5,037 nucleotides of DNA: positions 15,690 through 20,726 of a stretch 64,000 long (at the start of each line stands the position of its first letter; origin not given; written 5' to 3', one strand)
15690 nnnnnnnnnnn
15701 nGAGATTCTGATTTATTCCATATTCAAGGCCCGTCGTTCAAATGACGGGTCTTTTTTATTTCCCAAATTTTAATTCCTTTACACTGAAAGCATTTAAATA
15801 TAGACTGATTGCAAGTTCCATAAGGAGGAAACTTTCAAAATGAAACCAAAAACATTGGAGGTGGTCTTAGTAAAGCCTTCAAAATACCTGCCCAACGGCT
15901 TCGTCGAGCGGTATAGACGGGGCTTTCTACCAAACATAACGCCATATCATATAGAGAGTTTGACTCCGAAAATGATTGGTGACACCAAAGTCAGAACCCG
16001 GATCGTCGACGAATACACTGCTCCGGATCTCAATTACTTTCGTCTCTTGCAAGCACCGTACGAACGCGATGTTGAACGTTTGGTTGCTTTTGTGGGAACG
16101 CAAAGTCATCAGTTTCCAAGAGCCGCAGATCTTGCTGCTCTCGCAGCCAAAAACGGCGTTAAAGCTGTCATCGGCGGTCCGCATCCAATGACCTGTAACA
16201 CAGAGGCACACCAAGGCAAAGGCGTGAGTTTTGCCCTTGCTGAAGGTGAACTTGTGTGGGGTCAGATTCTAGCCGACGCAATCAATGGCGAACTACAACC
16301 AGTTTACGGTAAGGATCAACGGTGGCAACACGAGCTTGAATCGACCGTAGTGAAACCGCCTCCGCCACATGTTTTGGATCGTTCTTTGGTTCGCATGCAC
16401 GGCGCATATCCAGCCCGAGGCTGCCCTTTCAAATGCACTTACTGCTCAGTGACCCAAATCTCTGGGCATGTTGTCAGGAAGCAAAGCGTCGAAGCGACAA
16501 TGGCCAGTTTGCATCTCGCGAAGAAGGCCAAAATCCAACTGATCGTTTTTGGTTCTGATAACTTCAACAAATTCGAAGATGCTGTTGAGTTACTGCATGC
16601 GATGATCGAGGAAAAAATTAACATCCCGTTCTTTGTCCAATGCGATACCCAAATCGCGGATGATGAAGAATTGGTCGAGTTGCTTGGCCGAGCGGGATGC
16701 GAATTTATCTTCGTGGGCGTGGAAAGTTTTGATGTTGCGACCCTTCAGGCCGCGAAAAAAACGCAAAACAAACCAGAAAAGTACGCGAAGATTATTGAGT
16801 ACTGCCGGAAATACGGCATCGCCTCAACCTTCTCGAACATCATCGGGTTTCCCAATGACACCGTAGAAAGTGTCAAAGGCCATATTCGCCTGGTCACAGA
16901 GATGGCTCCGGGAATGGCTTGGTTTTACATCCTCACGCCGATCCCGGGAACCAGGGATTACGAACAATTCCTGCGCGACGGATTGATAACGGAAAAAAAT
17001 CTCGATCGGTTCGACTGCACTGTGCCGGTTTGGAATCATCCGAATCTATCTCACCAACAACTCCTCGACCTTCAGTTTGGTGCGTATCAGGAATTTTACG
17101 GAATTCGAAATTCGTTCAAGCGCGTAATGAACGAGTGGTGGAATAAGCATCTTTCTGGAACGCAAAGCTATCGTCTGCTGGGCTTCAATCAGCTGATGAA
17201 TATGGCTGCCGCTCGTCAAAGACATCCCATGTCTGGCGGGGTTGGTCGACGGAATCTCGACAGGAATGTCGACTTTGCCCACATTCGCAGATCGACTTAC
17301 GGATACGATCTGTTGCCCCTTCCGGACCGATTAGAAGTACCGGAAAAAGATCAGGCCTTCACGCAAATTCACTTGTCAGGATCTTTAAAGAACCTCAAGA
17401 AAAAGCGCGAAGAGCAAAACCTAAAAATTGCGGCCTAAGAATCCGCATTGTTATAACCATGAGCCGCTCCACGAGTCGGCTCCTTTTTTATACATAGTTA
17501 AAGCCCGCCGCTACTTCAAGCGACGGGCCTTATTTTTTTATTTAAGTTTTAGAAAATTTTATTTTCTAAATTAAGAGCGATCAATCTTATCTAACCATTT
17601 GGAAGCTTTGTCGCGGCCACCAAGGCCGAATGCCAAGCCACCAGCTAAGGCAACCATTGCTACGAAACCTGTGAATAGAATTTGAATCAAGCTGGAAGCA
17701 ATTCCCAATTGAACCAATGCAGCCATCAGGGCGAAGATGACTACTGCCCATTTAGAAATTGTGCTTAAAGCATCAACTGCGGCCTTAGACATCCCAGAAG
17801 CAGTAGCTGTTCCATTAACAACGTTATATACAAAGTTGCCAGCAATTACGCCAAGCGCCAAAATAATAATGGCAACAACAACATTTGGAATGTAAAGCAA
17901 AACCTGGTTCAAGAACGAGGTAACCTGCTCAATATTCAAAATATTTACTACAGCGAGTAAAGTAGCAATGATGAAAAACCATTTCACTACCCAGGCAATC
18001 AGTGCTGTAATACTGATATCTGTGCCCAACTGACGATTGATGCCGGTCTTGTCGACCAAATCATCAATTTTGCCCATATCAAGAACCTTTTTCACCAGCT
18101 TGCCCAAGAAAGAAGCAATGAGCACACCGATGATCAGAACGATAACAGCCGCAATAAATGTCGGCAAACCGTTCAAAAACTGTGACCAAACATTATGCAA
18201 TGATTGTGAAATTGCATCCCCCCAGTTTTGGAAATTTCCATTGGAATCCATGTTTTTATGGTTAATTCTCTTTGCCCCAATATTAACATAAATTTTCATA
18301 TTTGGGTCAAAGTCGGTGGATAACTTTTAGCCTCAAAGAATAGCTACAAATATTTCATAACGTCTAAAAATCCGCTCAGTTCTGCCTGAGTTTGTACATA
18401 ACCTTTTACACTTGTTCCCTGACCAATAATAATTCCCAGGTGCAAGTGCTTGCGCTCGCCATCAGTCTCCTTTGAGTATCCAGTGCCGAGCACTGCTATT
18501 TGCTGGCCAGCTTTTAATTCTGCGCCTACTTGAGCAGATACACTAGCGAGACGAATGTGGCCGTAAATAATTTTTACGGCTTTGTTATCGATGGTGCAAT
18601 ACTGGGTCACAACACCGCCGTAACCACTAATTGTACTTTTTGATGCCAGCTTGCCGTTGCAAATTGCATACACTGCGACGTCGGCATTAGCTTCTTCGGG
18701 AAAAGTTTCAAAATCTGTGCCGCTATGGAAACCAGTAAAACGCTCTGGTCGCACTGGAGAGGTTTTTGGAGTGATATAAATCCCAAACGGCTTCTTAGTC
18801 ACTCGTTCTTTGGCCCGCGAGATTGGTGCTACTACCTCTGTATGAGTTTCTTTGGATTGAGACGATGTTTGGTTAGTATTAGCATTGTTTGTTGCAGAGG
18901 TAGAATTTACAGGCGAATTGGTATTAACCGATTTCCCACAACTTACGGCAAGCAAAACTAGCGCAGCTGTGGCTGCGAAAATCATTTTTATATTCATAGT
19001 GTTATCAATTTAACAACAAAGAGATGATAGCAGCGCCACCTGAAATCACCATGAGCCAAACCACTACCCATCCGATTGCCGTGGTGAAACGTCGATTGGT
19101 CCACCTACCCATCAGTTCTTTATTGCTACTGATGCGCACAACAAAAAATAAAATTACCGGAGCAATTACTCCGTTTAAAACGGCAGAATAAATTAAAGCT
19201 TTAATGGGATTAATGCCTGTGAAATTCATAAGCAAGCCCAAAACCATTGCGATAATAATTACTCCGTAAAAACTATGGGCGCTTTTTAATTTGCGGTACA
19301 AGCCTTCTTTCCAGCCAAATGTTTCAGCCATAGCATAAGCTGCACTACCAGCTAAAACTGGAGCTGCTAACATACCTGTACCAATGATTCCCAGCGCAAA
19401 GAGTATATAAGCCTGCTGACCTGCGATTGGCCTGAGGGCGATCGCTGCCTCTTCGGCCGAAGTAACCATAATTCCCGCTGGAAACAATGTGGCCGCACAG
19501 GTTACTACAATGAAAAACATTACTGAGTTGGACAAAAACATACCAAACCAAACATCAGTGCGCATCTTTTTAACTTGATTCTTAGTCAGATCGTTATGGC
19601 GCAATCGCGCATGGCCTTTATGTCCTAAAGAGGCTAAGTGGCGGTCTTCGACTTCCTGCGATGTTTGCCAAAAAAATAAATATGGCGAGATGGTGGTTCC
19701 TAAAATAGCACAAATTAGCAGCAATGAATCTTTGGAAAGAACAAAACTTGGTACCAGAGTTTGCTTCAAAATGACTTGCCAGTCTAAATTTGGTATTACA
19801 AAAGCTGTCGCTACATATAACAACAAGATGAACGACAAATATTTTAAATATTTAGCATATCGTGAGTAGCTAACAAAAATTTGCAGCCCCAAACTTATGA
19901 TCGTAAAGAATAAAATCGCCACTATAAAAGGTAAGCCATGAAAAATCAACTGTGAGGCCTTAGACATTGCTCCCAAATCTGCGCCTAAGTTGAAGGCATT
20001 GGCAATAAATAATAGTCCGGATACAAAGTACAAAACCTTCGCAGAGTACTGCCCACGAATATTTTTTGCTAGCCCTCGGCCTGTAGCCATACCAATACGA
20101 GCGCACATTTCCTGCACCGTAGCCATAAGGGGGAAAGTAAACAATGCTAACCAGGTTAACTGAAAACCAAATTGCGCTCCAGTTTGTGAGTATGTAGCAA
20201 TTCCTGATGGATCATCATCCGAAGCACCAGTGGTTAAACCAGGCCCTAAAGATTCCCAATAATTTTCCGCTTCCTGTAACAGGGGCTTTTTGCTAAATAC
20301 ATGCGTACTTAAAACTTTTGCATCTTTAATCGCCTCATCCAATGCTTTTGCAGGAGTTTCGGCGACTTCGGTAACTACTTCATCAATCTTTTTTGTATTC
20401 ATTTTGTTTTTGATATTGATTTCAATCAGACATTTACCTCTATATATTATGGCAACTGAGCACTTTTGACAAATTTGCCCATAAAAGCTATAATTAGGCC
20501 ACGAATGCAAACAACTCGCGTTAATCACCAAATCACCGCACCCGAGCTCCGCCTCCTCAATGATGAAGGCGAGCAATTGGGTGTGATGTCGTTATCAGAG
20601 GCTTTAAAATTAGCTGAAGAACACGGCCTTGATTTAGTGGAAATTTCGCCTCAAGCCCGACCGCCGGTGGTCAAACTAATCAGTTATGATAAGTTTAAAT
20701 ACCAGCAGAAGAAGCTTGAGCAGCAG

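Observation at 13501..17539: GC-elevated three-gene cassette: unknown protein + J-domain (HPD) protein + B12-binding radical SAM enzyme, with its own consensus promoter and terminators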

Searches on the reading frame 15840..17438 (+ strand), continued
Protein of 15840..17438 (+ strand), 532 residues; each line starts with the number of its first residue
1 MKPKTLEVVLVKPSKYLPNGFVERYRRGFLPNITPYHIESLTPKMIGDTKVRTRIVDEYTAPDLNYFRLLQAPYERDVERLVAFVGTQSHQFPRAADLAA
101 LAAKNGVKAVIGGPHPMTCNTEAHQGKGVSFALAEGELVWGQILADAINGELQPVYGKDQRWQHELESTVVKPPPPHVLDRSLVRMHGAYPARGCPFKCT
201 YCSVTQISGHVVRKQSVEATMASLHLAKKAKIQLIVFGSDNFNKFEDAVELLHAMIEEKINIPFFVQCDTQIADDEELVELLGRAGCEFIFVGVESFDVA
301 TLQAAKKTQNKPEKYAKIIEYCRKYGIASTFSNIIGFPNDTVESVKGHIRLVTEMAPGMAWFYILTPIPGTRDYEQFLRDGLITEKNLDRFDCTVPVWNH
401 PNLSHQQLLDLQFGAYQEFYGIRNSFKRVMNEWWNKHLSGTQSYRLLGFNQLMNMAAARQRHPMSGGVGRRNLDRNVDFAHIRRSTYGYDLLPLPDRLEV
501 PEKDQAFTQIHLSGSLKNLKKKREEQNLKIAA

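Call 29: find_encoding_contigs(protein=P0065, flank=6000, max_places=3)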
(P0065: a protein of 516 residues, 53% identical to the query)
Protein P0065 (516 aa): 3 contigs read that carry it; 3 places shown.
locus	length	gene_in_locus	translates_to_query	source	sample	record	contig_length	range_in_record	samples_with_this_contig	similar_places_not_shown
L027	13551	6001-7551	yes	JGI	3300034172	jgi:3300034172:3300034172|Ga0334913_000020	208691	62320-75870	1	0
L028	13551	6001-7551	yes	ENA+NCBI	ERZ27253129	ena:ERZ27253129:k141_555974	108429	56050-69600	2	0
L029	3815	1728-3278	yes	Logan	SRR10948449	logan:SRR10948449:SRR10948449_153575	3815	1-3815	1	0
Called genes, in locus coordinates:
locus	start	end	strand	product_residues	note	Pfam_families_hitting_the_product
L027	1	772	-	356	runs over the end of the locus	-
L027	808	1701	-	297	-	PF01063:Aminotran_4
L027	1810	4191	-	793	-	PF18072:FGAR-AT_linker, PF00586:AIRS, PF02769:AIRS_C, PF00586:AIRS, PF02769:AIRS_C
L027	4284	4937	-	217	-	PF00578:AhpC-TSA, PF00085:Thioredoxin (weak), PF08534:Redoxin, PF13098:Thioredoxin_2 (weak), PF13905:Thioredoxin_8 (weak)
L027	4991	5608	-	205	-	PF00578:AhpC-TSA, PF08534:Redoxin, PF20029:DUF6436 (faint), PF13905:Thioredoxin_8 (weak)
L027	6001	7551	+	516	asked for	PF04055:Radical_SAM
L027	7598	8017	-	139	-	PF26348:SRA_ScoMcrA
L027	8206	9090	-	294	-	PF00749:tRNA-synt_1c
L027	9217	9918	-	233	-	PF13507:GATase_5, PF07685:GATase_3, PF01965:DJ-1_PfpI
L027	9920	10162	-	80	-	PF02700:PurS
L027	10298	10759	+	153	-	PF09685:MamF_MmsF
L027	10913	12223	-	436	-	PF00206:Lyase_1, PF10397:ADSL_C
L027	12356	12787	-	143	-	PF13211:DUF4019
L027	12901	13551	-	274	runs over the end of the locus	PF00753:Lactamase_B, PF23023:Anti-Pycsar_Apyc1, PF12706:Lactamase_B_2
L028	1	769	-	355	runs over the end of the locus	-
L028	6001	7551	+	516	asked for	PF04055:Radical_SAM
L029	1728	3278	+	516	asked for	PF04055:Radical_SAM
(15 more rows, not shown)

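Call 31: search_solved_structures(query=window:15840-17435:+, max_evalue=0.01)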
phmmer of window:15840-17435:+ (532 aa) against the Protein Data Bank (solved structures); distinct sequences matched with E-value up to 0.01: 4.
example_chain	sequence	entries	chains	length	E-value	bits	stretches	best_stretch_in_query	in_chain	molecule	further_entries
6fd2_B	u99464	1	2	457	7.6e-14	54.1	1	184-381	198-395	Putative apramycin biosynthetic oxidoreductase 4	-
9ccb_A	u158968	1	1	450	2.8e-08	35.8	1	191-372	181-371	Radical SAM core domain-containing protein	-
9n1b_A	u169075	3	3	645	2.3e-05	26.1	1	192-356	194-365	Radical SAM protein | Radical SAM enzyme CysS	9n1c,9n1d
6wte_A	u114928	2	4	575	0.00017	23.3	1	192-349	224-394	B12-binding domain-containing protein | Tryptophan-C2-methyltransferase containing B12-binding domain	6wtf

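Call 101: search_solved_structures(query=A6, max_evalue=0.001)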
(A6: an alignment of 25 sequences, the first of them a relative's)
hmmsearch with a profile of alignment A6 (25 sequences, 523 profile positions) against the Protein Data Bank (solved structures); distinct sequences matched with E-value up to 0.001: 3.
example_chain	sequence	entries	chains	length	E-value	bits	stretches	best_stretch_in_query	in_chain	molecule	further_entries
6fd2_B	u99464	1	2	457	4.8e-18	68.1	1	188-401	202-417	Putative apramycin biosynthetic oxidoreductase 4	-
9ccb_A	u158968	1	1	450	6.6e-14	54.4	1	188-373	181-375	Radical SAM core domain-containing protein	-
6wte_A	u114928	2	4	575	2e-09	39.6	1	186-359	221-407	B12-binding domain-containing protein | Tryptophan-C2-methyltransferase containing B12-binding domain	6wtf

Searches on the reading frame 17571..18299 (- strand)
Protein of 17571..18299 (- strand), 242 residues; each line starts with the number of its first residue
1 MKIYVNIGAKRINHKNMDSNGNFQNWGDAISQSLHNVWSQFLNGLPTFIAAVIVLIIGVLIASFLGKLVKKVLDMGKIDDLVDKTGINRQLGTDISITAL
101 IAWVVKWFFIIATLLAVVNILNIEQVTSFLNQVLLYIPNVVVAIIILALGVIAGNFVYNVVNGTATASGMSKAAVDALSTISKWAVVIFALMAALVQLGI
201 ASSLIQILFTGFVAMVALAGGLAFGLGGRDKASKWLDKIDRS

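Call 52: search_protein_families(library=pfam, proteins=[window:17571-18299:-], max_evalue=0.001)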
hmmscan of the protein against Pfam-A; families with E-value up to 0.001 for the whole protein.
window:17571-18299:- (242 aa): 1 family
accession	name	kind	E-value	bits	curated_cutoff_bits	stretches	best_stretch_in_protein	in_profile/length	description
PF05552.17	MS_channel_1st_1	-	5.9e-21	74.5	22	2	32-80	1-49/50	Mechanosensitive ion channel, conserved TM helix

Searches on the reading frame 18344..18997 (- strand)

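Call 52: search_protein_families(library=pfam, proteins=[window:18344-18997:-], max_evalue=0.001)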
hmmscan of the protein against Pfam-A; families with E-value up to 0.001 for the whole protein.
window:18344-18997:- (217 aa): 1 family
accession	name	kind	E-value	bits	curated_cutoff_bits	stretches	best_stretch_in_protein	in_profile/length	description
PF01551.29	Peptidase_M23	-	3.8e-09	37.1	28.7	1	90-191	2-89/96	Peptidase family M23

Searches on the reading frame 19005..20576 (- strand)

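Call 52: search_protein_families(library=pfam, proteins=[window:19005-20576:-], max_evalue=0.001)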
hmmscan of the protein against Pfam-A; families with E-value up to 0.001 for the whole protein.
window:19005-20576:- (523 aa): 1 family
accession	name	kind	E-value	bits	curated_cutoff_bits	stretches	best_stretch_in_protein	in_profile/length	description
PF01566.24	Nramp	-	7.1e-82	275.8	29.8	1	126-495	1-356/357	Natural resistance-associated macrophage protein-like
